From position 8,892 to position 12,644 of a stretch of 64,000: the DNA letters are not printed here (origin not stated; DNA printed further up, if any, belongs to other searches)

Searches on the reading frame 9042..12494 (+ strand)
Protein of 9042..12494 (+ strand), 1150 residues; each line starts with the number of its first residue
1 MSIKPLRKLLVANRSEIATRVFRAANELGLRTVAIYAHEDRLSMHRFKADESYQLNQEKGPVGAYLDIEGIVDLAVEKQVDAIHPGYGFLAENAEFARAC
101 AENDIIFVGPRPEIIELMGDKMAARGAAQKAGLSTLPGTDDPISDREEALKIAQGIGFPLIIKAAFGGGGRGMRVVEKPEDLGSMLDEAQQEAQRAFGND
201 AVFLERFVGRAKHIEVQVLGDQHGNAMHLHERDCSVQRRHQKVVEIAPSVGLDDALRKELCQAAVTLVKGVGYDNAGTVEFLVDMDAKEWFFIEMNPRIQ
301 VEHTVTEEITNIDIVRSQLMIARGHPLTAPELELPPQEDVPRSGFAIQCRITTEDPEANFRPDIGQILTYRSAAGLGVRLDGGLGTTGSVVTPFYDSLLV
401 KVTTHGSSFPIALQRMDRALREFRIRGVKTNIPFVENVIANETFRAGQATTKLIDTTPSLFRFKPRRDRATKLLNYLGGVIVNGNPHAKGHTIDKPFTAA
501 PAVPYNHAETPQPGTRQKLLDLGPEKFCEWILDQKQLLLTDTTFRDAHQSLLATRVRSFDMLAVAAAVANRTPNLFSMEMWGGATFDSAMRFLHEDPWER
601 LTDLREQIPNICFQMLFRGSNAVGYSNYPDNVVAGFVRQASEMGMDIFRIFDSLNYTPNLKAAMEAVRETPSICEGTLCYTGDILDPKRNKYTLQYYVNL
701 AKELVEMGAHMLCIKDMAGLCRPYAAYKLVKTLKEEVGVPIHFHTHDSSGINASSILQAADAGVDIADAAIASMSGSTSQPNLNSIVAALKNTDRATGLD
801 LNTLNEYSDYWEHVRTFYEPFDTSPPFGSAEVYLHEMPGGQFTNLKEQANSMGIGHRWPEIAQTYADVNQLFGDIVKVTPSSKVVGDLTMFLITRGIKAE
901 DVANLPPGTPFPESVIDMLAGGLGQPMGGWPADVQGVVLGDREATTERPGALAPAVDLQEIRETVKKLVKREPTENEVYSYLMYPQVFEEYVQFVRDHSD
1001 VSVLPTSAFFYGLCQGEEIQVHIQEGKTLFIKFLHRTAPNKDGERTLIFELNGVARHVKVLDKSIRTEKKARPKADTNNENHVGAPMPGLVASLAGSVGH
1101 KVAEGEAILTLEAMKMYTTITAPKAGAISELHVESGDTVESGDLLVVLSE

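Call 98: search_protein_families(library=pfam, proteins=[window:9042-12494:+], max_evalue=0.00001)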
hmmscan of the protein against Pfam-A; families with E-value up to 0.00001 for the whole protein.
window:9042-12494:+ (1150 aa): 9 families
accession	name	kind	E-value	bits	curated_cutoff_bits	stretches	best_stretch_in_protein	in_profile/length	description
PF02786.22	CPSase_L_D2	-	6.7e-75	251.7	19.8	1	120-328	1-209/211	Carbamoyl-phosphate synthase L chain, ATP binding domain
PF02436.23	PYC_OADA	-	1.1e-68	231.4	27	1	832-1032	1-201/201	Conserved carboxylase domain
PF00289.28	Biotin_carb_N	-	3.2e-40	137.5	25.5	1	6-115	2-110/110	Biotin carboxylase, N-terminal domain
PF02785.25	Biotin_carb_C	-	2.7e-32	111.5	32.4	1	348-455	1-107/108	Biotin carboxylase C-terminal domain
PF00364.28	Biotin_lipoyl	-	4e-17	62.2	22.1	1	1082-1148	2-73/73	Biotin-requiring enzyme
PF00682.25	HMGL-like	-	3.7e-13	49.9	29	1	694-808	141-257/260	HMGL-like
PF07478.18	Dala_Dala_lig_C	-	2.9e-08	33.9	24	1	145-297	24-174/204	D-ala D-ala ligase C-terminus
PF02222.28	ATP-grasp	-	2.2e-07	31.1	27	1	143-298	16-162/179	ATP-grasp domain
PF13533.13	Biotin_lipoyl_2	-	8.4e-06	25.9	29.8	0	1119-1148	2-31/32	Biotin-lipoyl like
